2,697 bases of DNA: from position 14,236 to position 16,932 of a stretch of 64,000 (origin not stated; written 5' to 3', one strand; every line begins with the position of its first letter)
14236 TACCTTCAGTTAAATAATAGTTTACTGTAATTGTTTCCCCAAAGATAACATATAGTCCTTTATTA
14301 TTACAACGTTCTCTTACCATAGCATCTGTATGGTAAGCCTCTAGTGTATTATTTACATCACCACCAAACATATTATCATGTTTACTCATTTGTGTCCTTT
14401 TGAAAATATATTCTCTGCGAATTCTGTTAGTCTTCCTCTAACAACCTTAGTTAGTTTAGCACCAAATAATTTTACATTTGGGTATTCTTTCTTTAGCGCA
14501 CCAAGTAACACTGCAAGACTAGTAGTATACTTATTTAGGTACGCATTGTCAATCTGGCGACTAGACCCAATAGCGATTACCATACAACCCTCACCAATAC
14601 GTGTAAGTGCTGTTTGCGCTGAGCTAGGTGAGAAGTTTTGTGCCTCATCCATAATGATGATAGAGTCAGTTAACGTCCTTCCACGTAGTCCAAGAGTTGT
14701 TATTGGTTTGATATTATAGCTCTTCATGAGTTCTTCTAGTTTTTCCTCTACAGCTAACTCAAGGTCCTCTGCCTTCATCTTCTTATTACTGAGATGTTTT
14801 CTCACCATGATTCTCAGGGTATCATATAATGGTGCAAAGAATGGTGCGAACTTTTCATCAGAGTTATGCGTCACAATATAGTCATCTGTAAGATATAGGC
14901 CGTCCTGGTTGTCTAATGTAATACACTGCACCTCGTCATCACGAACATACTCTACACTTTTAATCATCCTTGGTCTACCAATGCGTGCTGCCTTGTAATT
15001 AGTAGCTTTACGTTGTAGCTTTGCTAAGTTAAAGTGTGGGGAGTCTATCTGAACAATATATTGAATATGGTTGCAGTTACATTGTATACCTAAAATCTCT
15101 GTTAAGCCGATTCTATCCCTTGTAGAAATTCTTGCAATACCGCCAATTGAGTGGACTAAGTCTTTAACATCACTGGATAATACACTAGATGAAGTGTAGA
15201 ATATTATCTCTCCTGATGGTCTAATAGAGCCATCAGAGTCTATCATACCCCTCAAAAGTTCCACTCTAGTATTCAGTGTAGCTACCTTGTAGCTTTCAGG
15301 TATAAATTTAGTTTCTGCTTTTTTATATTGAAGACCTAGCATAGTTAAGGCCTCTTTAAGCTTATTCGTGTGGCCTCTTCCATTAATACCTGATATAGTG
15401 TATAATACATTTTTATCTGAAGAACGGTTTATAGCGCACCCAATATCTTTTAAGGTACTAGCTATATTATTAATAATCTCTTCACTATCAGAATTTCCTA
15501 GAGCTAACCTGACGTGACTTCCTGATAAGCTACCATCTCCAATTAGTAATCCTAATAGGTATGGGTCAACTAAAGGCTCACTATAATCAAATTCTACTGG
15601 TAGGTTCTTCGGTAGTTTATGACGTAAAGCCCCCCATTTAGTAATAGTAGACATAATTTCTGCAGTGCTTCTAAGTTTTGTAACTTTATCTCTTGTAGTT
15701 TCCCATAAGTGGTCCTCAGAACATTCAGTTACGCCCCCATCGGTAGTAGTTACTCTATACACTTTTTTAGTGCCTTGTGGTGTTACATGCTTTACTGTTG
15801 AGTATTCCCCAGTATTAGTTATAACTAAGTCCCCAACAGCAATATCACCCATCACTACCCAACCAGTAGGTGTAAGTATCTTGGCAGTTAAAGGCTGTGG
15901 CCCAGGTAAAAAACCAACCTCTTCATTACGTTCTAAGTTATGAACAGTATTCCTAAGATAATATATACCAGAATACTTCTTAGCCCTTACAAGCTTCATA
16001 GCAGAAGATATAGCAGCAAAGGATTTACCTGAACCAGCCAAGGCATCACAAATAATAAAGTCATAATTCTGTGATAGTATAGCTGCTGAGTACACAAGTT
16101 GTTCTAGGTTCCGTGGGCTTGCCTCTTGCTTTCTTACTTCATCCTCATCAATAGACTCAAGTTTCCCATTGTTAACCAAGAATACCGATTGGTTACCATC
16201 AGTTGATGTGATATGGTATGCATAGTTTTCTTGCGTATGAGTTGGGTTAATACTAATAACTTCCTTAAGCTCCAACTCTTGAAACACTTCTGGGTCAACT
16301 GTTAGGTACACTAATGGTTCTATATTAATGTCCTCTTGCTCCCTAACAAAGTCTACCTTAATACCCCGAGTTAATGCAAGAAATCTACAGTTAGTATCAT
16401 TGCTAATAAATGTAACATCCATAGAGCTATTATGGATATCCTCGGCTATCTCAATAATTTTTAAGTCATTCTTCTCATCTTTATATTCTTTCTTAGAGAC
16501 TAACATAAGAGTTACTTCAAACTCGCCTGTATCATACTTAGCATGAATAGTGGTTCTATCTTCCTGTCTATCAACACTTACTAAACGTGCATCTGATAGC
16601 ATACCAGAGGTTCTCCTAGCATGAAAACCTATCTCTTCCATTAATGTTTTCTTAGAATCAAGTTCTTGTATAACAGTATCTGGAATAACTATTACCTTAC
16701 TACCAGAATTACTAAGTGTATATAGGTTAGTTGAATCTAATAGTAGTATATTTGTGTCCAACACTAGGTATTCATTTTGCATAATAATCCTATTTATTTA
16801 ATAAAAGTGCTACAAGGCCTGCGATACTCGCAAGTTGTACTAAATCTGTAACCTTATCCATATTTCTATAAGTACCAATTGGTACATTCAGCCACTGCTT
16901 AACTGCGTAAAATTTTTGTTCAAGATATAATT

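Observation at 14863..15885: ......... intein inside a PIN-PhoH ATPase, with a non-canonical N-terminal junction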

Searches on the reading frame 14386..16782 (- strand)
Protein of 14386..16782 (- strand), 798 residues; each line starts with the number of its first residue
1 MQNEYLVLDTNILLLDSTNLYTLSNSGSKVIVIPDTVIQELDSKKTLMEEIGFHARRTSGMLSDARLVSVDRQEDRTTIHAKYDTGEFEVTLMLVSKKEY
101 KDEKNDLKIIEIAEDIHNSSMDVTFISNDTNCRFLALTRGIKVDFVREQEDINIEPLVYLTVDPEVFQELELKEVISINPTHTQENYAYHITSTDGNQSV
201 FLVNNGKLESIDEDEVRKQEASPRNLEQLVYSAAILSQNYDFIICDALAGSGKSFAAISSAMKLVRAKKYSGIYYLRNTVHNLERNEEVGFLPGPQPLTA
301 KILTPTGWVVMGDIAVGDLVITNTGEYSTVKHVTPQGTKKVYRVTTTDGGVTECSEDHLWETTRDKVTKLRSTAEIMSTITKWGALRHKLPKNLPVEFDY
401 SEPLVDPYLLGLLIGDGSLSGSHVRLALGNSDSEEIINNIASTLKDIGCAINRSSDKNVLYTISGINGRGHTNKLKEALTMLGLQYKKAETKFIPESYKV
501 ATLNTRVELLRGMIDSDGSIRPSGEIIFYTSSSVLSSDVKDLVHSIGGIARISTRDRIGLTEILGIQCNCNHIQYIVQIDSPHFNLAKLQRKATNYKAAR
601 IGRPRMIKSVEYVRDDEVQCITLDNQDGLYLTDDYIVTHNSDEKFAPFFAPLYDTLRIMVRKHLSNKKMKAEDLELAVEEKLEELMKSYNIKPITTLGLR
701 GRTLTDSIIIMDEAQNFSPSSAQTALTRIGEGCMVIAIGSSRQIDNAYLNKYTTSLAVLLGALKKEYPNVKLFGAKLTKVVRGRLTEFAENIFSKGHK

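Call 4: search_protein_families(library=pfam, proteins=[window:14386-16782:-], max_evalue=0.1)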
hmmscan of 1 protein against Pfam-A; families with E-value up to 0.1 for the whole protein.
window:14386-16782:- (798 aa): 7 families
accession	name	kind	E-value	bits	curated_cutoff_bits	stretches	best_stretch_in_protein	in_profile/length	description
PF02562.22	PhoH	-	1.5e-34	119.7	27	2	641-792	72-203/205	PhoH-like protein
PF13638.12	PIN_4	-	7e-17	62.4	21.9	1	6-143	1-128/132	PIN domain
PF14528.11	LAGLIDADG_3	-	9.2e-08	32.7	22.5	1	507-555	4-55/82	LAGLIDADG-like domain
PF13403.11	Hint_2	-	0.024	15.5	28.4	1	300-335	7-42/147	Hint domain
PF13604.12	AAA_30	-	0.029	14.6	27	0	703-745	86-129/191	AAA domain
PF16289.11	PIN_12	-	0.077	13.8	32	0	6-45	1-49/172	PIN domain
PF05203.21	Hom_end_hint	-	0.091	13.2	32.1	0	312-348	19-54/228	Hom_end-associated Hint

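Call 10: search_dna_similar(query=window:14386-16782:-, collection=phages, mode=protein, max_rows=30)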
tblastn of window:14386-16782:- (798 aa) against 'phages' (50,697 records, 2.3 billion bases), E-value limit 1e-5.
Records with a match: 696; places in all: 760; records where one place covers at least 80% of the query: 1.
Best place of each record, by identity: <60% 696.
By first word of the organism name: Mycobacterium 170; Klebsiella 138; Vibrio 67; Stx2a-converting 49; Pseudomonas 22; Escherichia 21; Enterobacter 20; Cronobacter 16; Campylobacter 15; Gordonia 15; and 46 more.
By host as written in the record: Mycobacterium smegmatis mc2 155 130; - 129; Klebsiella pneumoniae 75; Mycobacterium smegmatis mc#155 20; Gordonia terrae 3612 11; Pseudomonas aeruginosa 10; Cronobacter sakazakii 9; Klebsiella sp. M5a1 9; and 177 more.
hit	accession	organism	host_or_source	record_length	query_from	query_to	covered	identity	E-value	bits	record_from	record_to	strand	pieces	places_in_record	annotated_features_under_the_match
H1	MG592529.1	Vibrio phage 1.161.O._10N.261.48.C5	Vibrio lentus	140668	105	793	86%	28.5%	2e-43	176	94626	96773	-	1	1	hedgehog/hint domain protein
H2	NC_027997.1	Campylobacter phage CP220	Campylobacter sp.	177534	7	795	56%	40.5%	1e-46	293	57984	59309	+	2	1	PhoH-like phosphate starvation-inducible | HMMPfam hit to PF02562, PhoH-like protein, score 4.1e-14 | superfamily hit to SSF52540, P-loop containing nucleoside ... | superfamily hit to SSF88723, PIN domain-like, score 2.5e-14 | HMMSmart hit to SM00670, no description, score 2.1e-09 | and 1 other names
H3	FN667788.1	Campylobacter phage CP220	Campylobacter sp.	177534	7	795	56%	40.5%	1e-46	293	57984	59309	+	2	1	hypothetical phage protein | HMMPfam hit to PF02562, PhoH-like protein, score 4.1e-14 | superfamily hit to SSF52540, P-loop containing nucleoside ... | superfamily hit to SSF88723, PIN domain-like, score 2.5e-14 | HMMSmart hit to SM00670, no description, score 2.1e-09 | and 1 other names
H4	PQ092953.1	Campylobacter phage CC_R7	Campylobacter coli 99-2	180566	7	798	56%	40.0%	5e-47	296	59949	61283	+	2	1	PhoH-like phosphate starvation-inducible protein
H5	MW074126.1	Campylobacter phage CJLB-14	Campylobacter jejuni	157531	7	798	56%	39.8%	4e-46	292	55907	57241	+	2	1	putative ATPase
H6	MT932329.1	Campylobacter phage F379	Campylobacter jejuni RM1221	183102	7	798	56%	39.8%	4e-46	292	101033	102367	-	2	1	putative PhoH-like protein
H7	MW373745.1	Campylobacter phage CJLB-13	Campylobacter jejuni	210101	7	798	56%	39.8%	4e-46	292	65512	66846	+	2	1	record has no annotation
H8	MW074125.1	Campylobacter phage CJLB-12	Campylobacter jejuni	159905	7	798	56%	37.8%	5e-46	276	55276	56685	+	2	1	putative ATPase | hypothetical protein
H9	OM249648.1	Vibrio phage phiKT1024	Vibrio sp.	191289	7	793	56%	35.6%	6e-40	269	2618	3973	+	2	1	phosphate starvation protein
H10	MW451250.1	Vibrio phage phiTY18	Vibrio parahaemolyticus TY18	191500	7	793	56%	35.6%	6e-40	269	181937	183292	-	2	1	record has no annotation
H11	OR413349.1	Vibrio phage pv27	Vibrio parahaemolyticus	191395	7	793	56%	35.4%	2e-39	267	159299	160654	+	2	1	PhoH-like phosphate starvation-inducible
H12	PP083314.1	Vibrio phage VB_VaC_SRILMA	Vibrio alginolyticus CECT 521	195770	7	793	56%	35.4%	3e-39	267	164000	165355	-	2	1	PhoH-like phosphate starvation-inducible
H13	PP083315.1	Vibrio phage VB_VaC_TDDLMA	Vibrio alginolyticus CECT 521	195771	7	793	56%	35.4%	3e-39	267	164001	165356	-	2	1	PhoH-like phosphate starvation-inducible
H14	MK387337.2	Vibrio phage Va1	Vibrio alginolyticus NBRC 15630 = ATCC ...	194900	7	793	56%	35.4%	5e-39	266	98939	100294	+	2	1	phosphate starvation protein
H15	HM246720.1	Campylobacter phage vB_CcoM-IBB_35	-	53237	7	795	47%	39.5%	9e-46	266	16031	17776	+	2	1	PhoH family precursor | PhoH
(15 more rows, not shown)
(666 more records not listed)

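Call 39: get_annotated_region(hit=H1, flank=600)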
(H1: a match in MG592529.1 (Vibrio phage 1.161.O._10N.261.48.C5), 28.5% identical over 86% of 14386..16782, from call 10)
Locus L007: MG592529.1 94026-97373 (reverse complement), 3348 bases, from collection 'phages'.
description: Vibrio phage 1.161.O._10N.261.48.C5, partial genome.
organism: Vibrio phage 1.161.O._10N.261.48.C5 (NCBI taxid 1881340)
taxonomy: Viruses; Duplodnaviria; Heunggongvirae; Uroviricota; Caudoviricetes
host: Vibrio lentus; source: iron chloride precipitation of 0.2um-filtered seawater, resuspended in oxalate solution; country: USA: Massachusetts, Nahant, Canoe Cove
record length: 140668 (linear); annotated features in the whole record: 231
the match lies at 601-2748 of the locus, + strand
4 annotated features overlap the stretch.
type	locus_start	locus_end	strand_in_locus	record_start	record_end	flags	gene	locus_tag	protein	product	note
CDS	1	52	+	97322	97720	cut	-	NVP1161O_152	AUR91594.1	hypothetical protein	NVP1161O_152; tara_best_match:OM-RGC.v1.026687810; cvp_best_match:CAMPEP_0000014800; egg:ENOG4111WYZ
CDS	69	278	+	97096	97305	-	-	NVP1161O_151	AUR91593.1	hypothetical protein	NVP1161O_151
CDS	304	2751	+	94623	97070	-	-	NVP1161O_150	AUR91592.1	hedgehog/hint domain protein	NVP1161O_150; InterPro:IPR028992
CDS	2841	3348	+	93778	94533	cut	-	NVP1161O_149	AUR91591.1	D12 class N6 adenine-specific DNA methyltransferase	NVP1161O_149; tara_best_match:OM-RGC.v1.010762168; InterPro:IPR012327; pfam:PF02086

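Call 40: get_annotated_region(hit=H15, flank=600)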
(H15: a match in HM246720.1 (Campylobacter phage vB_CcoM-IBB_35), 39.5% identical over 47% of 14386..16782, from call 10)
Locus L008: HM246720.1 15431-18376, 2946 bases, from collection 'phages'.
description: Campylobacter phage vB_CcoM-IBB_35 clone Contig1, complete genome.
organism: Campylobacter phage vB_CcoM-IBB_35 (NCBI taxid 2920889)
taxonomy: Viruses; Duplodnaviria; Heunggongvirae; Uroviricota; Caudoviricetes; Eucampyvirinae; Firehammervirus; Campylobacter virus IBB35
host: -; source: -; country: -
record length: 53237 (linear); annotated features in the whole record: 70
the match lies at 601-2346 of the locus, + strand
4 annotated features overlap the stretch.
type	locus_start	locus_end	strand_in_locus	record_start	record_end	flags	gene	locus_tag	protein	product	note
CDS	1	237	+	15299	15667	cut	-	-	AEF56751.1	gp2 DNA end protector protein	similar to YP_195237.1 DNA end protector protein gp2 [Synechococcus phage S-PM2] and YP_214243.1 hypothetical protein ...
CDS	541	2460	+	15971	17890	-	-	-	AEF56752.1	PhoH family precursor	similar to YP_001489001.1 PhoH family protein [Arcobacter butzleri RM4018]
mat_peptide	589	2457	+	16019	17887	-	-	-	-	PhoH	-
CDS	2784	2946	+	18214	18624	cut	-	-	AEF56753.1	hypothetical protein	-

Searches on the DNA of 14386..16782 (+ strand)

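Call 9: search_dna_similar(query=window:14386-16782:+, collection=phages, mode=near, max_rows=15)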
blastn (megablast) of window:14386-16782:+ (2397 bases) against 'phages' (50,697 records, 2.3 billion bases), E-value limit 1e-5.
No match.
